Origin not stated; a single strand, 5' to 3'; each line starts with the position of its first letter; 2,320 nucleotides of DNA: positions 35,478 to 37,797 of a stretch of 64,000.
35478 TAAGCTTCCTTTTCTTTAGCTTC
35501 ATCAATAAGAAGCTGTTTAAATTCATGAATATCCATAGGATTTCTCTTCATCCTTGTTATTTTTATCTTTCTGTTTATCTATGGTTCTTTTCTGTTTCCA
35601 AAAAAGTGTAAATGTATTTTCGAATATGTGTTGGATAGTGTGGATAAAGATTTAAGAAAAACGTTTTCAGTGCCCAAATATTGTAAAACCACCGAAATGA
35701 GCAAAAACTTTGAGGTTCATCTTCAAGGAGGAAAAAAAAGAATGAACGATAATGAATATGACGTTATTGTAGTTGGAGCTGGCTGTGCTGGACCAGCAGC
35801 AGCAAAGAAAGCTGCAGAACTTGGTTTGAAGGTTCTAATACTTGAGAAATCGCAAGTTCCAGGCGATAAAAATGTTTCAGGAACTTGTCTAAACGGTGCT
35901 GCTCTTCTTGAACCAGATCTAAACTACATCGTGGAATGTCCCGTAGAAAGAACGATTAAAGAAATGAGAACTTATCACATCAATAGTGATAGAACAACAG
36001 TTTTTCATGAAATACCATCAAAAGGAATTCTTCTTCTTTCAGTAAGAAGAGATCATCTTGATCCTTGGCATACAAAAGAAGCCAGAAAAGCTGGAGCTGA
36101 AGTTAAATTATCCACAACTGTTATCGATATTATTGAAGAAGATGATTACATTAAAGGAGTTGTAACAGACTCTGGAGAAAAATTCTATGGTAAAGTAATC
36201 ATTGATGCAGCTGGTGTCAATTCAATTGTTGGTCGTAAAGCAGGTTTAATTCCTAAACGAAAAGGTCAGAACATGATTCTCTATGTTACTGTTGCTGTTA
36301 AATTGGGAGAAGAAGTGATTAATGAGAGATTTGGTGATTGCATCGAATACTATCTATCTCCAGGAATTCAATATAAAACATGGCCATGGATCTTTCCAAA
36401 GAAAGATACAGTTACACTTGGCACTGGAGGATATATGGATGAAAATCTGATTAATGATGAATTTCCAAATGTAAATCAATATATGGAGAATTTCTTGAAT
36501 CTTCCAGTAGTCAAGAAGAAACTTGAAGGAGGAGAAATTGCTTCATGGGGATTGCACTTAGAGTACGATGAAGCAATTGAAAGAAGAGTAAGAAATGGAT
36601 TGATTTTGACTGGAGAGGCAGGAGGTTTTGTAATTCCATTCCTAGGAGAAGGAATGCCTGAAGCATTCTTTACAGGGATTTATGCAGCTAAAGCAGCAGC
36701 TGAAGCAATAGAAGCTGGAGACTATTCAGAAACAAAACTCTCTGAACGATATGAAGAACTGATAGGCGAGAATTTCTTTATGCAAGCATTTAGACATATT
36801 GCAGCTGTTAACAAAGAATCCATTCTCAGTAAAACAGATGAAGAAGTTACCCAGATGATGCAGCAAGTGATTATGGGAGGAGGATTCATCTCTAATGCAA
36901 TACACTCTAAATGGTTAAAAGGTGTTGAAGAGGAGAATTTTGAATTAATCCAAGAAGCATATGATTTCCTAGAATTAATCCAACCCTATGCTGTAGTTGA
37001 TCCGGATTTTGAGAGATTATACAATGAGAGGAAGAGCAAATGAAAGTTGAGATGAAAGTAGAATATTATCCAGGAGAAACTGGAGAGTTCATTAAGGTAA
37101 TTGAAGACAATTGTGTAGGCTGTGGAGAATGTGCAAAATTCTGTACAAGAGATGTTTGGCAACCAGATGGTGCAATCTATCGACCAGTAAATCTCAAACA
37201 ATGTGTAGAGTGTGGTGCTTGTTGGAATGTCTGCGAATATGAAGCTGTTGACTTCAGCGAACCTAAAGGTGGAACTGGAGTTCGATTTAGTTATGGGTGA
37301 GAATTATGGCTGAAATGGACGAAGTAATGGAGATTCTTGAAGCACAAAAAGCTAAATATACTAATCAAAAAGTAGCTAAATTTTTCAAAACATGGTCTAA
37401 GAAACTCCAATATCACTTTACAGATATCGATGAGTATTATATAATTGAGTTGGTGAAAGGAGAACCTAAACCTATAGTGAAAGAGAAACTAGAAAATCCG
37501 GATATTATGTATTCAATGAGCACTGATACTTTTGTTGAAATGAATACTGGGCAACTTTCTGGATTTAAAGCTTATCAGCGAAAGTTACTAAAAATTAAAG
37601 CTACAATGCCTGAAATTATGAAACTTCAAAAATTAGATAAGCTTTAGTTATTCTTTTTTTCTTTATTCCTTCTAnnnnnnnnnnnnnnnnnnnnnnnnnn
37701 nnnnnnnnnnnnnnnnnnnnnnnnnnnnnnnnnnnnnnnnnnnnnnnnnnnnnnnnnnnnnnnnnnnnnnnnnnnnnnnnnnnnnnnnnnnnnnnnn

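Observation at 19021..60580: Recurrent C-terminal TM helix plus Lys/Arg tail anchor on at least 8 secreted proteins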

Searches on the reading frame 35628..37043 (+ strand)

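Call 17: search_protein_families(library=pfam, proteins=[window:35628-37043:+], max_evalue=0.001)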
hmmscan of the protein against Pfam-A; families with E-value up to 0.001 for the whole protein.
window:35628-37043:+ (471 aa): 11 families
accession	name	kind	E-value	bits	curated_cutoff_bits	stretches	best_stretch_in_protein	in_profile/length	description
PF01266.30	DAO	-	5.1e-12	46.4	27.9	2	45-87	1-45/353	FAD dependent oxidoreductase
PF12831.13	FAD_oxidored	-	6.7e-12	45.8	27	1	45-197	1-146/416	FAD dependent oxidoreductase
PF07992.20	Pyr_redox_2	-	9.4e-10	38.8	26.1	1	44-96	1-44/291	Pyridine nucleotide-disulphide oxidoreductase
PF03486.20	HI0933_like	-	2e-08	34.4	50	1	45-81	2-38/244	HI0933-like protein Rossmann domain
PF01134.28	GIDA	-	8e-08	32.2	22.1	1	45-197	1-150/391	Glucose inhibited division protein A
PF00890.30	FAD_binding_2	-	1.6e-07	31.4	20.4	1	45-77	1-33/414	FAD binding domain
PF01946.23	Thi4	-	5.7e-07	29.5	26.2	1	42-99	16-74/235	Thi4 family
PF01494.25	FAD_binding_3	-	8.6e-07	28.9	22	1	43-216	1-176/349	FAD binding domain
PF05834.18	Lycopene_cycl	-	2.7e-06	27.1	23.4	1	45-202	1-146/380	Lycopene cyclase protein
PF13450.12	NAD_binding_8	-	7.3e-05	23.4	21.9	1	48-79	1-32/68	NAD(P)-binding Rossmann-like domain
PF01262.27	AlaDh_PNT_C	-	0.00044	20.2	23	1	45-75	30-60/214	Alanine dehydrogenase/PNT, C-terminal domain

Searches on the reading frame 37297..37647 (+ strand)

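Call 17: search_protein_families(library=pfam, proteins=[window:37297-37647:+], max_evalue=0.001)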
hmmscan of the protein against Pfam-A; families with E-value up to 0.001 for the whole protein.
window:37297-37647:+ (116 aa): 1 family
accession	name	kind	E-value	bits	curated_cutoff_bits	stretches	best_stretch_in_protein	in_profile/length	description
PF02036.22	SCP2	-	3.1e-06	27.9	21.3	1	23-113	9-99/101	SCP-2 sterol transfer family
